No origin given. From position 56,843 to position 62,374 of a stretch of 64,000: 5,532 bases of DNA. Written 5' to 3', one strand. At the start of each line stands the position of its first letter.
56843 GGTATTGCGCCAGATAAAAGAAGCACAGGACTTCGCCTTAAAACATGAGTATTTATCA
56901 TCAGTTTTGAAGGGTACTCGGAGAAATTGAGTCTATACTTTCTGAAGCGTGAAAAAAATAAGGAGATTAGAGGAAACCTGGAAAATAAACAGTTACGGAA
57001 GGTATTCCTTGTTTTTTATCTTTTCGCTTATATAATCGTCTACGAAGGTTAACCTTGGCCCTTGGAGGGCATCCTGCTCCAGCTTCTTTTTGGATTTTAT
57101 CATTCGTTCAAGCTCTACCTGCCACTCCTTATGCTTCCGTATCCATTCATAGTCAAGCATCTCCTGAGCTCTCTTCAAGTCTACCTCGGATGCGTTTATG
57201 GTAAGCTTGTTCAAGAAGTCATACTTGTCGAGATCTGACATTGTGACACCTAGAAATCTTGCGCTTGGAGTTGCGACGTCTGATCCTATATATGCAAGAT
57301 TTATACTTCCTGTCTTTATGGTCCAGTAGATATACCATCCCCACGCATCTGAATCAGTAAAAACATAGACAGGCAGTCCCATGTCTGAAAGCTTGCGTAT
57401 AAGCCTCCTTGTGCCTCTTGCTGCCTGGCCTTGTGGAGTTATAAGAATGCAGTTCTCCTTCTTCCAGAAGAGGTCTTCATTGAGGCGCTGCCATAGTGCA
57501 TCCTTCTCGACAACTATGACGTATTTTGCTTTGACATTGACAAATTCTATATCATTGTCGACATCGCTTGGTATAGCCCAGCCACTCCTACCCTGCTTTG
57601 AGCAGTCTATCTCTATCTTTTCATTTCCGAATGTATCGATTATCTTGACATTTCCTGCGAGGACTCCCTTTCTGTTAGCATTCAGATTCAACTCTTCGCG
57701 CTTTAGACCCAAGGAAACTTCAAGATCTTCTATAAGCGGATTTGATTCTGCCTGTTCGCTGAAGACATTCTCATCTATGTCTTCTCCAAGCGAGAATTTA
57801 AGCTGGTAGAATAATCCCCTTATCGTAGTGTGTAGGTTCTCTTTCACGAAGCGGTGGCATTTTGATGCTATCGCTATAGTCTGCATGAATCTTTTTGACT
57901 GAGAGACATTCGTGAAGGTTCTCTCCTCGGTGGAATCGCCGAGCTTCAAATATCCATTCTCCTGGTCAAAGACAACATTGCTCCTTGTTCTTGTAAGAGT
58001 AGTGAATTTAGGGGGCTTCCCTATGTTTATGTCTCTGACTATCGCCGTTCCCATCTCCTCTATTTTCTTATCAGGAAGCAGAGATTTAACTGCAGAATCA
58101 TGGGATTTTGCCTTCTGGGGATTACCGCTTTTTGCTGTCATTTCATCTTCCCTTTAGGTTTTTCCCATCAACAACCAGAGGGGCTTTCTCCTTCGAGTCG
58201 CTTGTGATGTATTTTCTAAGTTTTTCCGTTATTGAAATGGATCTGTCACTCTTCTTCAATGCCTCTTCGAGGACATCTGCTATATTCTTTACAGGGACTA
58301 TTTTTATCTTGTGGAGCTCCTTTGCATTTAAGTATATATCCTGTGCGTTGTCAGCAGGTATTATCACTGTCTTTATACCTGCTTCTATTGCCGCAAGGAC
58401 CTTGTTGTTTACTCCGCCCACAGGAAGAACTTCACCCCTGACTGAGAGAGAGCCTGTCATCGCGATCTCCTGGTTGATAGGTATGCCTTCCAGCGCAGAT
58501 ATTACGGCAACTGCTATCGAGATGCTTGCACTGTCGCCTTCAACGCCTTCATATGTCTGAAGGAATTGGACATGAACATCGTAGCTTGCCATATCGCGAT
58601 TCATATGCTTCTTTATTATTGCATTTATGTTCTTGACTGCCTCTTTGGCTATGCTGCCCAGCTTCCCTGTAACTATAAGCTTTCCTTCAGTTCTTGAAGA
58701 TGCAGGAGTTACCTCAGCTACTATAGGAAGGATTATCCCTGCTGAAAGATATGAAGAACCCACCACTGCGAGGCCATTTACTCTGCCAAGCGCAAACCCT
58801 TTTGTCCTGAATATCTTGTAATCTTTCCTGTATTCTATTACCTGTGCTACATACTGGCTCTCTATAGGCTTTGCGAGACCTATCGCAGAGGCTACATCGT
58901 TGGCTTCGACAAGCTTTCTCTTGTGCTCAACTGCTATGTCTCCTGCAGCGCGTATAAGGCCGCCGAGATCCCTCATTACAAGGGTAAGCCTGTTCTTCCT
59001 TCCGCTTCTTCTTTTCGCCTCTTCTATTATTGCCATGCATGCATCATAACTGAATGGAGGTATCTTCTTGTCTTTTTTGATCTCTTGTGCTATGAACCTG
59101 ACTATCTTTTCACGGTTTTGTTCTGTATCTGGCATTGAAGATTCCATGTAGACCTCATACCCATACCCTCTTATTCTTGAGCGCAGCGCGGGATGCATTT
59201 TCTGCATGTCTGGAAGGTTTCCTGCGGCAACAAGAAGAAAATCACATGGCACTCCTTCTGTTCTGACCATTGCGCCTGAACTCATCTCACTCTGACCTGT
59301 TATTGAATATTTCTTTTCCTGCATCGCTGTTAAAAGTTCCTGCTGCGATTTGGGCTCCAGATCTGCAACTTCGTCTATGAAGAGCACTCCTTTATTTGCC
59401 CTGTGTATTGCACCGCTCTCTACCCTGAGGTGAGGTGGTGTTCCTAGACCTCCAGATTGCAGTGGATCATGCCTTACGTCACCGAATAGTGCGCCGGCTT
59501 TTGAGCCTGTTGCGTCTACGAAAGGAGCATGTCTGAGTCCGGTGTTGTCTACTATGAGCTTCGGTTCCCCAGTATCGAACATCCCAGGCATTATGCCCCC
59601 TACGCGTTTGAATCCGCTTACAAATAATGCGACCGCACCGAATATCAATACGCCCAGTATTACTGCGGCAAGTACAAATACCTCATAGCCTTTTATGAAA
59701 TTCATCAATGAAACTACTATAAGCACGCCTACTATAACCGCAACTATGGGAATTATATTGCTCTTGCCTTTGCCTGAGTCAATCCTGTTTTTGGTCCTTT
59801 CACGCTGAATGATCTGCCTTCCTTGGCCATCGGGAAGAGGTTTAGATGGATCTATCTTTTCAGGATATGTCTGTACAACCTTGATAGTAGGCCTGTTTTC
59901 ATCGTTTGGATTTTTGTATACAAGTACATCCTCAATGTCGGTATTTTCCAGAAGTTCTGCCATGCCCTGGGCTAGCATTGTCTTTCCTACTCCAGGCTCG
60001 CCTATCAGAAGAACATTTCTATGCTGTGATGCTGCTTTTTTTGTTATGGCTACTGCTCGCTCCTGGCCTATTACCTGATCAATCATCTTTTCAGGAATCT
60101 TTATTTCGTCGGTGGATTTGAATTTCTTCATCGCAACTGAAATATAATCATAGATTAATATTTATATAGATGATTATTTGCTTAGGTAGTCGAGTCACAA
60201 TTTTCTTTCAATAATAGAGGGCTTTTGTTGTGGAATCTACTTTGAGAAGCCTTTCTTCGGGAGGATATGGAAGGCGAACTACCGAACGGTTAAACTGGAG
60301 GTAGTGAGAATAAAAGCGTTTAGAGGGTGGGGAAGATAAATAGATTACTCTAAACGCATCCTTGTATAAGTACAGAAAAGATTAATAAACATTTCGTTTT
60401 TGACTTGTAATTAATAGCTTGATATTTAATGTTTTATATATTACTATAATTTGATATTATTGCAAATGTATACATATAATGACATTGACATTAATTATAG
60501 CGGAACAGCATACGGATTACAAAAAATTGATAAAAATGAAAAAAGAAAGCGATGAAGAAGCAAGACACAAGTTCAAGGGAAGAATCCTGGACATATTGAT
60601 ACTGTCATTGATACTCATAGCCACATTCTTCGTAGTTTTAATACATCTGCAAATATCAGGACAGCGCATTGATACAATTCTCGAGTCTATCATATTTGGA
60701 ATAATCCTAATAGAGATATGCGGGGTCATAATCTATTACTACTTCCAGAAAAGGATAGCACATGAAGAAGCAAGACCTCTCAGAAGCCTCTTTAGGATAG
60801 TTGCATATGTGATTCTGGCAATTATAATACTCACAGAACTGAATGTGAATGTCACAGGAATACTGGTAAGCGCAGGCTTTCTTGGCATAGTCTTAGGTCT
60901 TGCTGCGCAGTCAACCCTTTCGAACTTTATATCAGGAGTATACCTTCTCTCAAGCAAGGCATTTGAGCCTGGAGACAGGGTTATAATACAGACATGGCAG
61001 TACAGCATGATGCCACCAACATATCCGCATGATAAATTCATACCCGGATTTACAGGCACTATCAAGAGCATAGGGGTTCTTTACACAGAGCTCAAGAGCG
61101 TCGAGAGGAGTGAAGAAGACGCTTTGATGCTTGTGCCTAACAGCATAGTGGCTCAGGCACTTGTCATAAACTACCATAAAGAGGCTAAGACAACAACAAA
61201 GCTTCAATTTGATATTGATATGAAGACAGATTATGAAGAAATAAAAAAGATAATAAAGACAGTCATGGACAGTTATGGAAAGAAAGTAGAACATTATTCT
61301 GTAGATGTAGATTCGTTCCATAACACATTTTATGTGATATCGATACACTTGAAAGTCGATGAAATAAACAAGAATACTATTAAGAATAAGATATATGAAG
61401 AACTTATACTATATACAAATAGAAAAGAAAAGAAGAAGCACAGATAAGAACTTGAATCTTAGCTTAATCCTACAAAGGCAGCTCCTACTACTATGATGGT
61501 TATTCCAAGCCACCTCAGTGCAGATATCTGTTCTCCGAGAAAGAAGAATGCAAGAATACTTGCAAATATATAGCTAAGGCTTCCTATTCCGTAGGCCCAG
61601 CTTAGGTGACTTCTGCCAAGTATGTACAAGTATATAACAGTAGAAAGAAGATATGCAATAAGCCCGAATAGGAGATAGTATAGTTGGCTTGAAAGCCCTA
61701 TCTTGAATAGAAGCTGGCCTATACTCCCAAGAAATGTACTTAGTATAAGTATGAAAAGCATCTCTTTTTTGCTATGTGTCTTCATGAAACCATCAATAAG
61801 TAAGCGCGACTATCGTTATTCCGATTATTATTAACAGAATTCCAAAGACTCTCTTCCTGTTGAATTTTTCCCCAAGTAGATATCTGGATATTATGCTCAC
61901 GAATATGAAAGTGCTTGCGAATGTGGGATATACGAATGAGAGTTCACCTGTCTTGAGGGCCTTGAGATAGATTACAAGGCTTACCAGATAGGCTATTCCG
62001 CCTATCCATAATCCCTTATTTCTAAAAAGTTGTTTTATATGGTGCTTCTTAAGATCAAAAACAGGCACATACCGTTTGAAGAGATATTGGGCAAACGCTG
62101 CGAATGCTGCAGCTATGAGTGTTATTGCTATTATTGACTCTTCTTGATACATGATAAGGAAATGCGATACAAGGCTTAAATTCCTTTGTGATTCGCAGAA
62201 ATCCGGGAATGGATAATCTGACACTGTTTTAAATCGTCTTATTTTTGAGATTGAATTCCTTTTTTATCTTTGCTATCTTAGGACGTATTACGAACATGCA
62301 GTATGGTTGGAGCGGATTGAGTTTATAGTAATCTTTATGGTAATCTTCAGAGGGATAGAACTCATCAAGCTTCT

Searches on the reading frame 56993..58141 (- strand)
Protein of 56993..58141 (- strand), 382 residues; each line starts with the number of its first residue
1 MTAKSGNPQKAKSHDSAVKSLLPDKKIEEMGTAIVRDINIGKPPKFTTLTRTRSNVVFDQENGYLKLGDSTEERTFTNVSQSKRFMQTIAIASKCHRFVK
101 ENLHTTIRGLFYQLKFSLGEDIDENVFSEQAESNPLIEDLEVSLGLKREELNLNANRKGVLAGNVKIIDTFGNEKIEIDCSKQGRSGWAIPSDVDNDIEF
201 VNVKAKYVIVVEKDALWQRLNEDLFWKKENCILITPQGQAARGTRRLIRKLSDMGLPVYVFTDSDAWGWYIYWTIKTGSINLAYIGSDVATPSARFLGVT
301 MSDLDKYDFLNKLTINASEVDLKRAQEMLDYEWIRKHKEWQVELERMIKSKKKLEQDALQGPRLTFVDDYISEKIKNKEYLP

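Call 34: search_protein_families(library=pfam, max_evalue=0.00001, proteins=[window:56993-58141:-])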
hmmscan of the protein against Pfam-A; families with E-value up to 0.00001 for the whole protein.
window:56993-58141:- (382 aa): 3 families
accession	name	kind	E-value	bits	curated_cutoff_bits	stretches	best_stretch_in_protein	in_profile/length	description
PF21180.3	TOP6A-Spo11_Toprim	-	2.3e-54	184.4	24.1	1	207-375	1-170/170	Topoisomerase 6 subunit A/Spo11, Toprim domain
PF04406.19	TP6A_N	-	9.2e-17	61.1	26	1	83-153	1-62/62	Type IIB DNA topoisomerase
PF20768.2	Topo_VI_alpha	-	2.3e-07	30.9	23.6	1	161-202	7-48/50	All-beta domain in DNA topoisomerase VI alpha subunit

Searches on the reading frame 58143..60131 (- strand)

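Call 34: search_protein_families(library=pfam, max_evalue=0.00001, proteins=[window:58143-60131:-])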
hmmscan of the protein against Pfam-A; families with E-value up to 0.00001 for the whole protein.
window:58143-60131:- (662 aa): 12 families
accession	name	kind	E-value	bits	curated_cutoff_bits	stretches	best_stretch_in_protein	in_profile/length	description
PF05362.19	Lon_C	-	1.3e-33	116.8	21.1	1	448-626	27-204/205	Lon protease (S16) C-terminal proteolytic domain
PF01078.27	Mg_chelatase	-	5.9e-15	55.7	20.3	1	18-70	3-55/207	Magnesium chelatase, subunit ChlI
PF07728.20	AAA_5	-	6.2e-14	52.6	22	0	246-319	66-138/139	AAA domain (dynein-related subfamily)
PF00158.32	Sigma54_activat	-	6.4e-14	52.4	20.2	1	238-283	85-130/168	Sigma-54 interaction domain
PF13541.12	ChlI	-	3.1e-10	40.4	27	1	483-595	10-121/121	Subunit ChlI of Mg-chelatase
PF00004.35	AAA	-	3.1e-09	37.8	21.2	0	244-320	55-123/131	ATPase family associated with various cellular activities (AAA)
PF20436.4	LonB_AAA-LID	-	2.9e-08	34.1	22.4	1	359-417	1-59/65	Archaeal LonB, AAA+ ATPase LID domain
PF00493.29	MCM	-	8.8e-08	32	23.3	0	203-278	85-153/224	MCM P-loop domain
PF14532.12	Sigma54_activ_2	-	1.7e-07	32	25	0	31-62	15-46/138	Sigma-54 interaction domain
PF13401.12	AAA_22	-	2.1e-06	28.5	27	0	36-74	4-33/130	AAA domain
PF07726.17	AAA_3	-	3.1e-06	27.5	27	0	247-282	63-98/131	ATPase family associated with various cellular activities (AAA)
PF13245.12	AAA_19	-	3.9e-06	27.5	25.1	0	32-65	6-39/134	AAA domain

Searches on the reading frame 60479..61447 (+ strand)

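Call 34: search_protein_families(library=pfam, max_evalue=0.00001, proteins=[window:60479-61447:+])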
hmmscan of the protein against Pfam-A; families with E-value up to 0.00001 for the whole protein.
window:60479-61447:+ (322 aa): 2 families
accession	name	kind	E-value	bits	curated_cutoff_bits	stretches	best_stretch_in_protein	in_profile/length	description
PF00924.24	MS_channel_2nd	-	6.8e-10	39.4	20.2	1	146-234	2-68/68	Mechanosensitive ion channel, beta-domain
PF21088.3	MS_channel_1st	-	7.6e-09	35.8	23.1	1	104-144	2-42/42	Mechanosensitive ion channel, transmembrane helices 2/3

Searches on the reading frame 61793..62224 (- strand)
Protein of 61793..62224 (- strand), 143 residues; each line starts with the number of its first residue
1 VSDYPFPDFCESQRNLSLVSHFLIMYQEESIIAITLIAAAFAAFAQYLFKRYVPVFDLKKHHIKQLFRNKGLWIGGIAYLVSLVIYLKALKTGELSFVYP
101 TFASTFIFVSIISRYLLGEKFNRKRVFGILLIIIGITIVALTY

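Call 34: search_protein_families(library=pfam, max_evalue=0.00001, proteins=[window:61793-62224:-])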
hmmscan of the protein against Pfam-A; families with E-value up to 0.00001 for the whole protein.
window:61793-62224:- (143 aa): 1 family
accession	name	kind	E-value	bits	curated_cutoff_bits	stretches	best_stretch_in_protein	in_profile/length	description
PF00892.27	EamA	-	4.3e-09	37.2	28.2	1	30-140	29-134/135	EamA-like transporter family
